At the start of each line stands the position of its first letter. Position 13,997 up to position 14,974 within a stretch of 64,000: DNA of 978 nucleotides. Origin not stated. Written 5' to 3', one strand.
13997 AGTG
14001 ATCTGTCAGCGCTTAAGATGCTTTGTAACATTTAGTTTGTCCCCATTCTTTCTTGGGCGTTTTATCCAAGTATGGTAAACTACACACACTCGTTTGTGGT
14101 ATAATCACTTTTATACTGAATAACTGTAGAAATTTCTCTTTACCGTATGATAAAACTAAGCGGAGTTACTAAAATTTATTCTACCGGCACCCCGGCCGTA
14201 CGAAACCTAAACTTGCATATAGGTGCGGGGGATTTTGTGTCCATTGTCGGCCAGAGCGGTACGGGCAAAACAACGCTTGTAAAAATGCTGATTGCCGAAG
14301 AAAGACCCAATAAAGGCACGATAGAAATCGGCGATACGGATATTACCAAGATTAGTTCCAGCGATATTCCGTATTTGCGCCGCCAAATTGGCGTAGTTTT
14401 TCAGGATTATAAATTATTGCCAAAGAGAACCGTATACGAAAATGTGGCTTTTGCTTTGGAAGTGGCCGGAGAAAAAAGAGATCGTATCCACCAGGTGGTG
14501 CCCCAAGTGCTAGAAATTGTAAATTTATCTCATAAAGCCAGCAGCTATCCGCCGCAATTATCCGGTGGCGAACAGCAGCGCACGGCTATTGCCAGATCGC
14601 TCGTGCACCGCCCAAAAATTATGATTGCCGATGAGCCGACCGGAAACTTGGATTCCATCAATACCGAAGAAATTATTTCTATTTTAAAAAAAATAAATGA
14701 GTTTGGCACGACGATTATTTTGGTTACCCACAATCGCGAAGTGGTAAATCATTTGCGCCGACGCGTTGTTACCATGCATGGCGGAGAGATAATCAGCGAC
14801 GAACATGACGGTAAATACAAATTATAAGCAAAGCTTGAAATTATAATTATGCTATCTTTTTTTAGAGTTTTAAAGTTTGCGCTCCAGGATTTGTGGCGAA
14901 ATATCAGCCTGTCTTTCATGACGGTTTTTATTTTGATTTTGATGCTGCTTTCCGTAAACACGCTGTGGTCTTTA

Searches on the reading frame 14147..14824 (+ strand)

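Call 15: search_protein_families(library=pfam, proteins=[window:14147-14824:+], max_evalue=0.01)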
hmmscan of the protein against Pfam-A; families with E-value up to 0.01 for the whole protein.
window:14147-14824:+ (226 aa): 13 families
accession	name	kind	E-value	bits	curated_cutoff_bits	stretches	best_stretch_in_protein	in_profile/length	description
PF00005.33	ABC_tran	-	1.6e-35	123.1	25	1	19-165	2-136/137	ABC transporter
PF13401.12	AAA_22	-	1.8e-06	28.7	27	1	30-126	7-80/130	AAA domain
PF02463.25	SMC_N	-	1e-05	25.5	40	1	29-207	25-209/220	RecF/RecN/SMC N terminal domain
PF20720.3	nSTAND3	-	6.7e-05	23.1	27.2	1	29-61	18-51/155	Novel STAND NTPase 3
PF13479.12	AAA_24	-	0.00016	22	27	0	32-66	6-37/195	AAA domain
PF13304.12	AAA_21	-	0.00024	21.7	27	0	134-200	234-303/304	AAA domain, putative AbiEii toxin, Type IV TA system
PF13191.12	AAA_16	-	0.00065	20.7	32.6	1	25-81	21-73/167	AAA ATPase domain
PF13481.12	AAA_25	-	0.00083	19.5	27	0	20-45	25-50/195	AAA domain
PF03193.22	RsgA_GTPase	-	0.00084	19.6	30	1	27-57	106-135/174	RsgA GTPase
PF07693.20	KAP_NTPase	-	0.0013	18.5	20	0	30-200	22-195/293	KAP family P-loop domain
PF03205.20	MobB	-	0.0017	18.7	26.6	1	31-53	2-24/133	Molybdopterin guanine dinucleotide synthesis protein B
PF00931.28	NB-ARC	-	0.0034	17.1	23.5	0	29-53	19-43/248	NB-ARC domain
PF00004.35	AAA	-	0.005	17.7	21.2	0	33-53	3-23/131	ATPase family associated with various cellular activities (AAA)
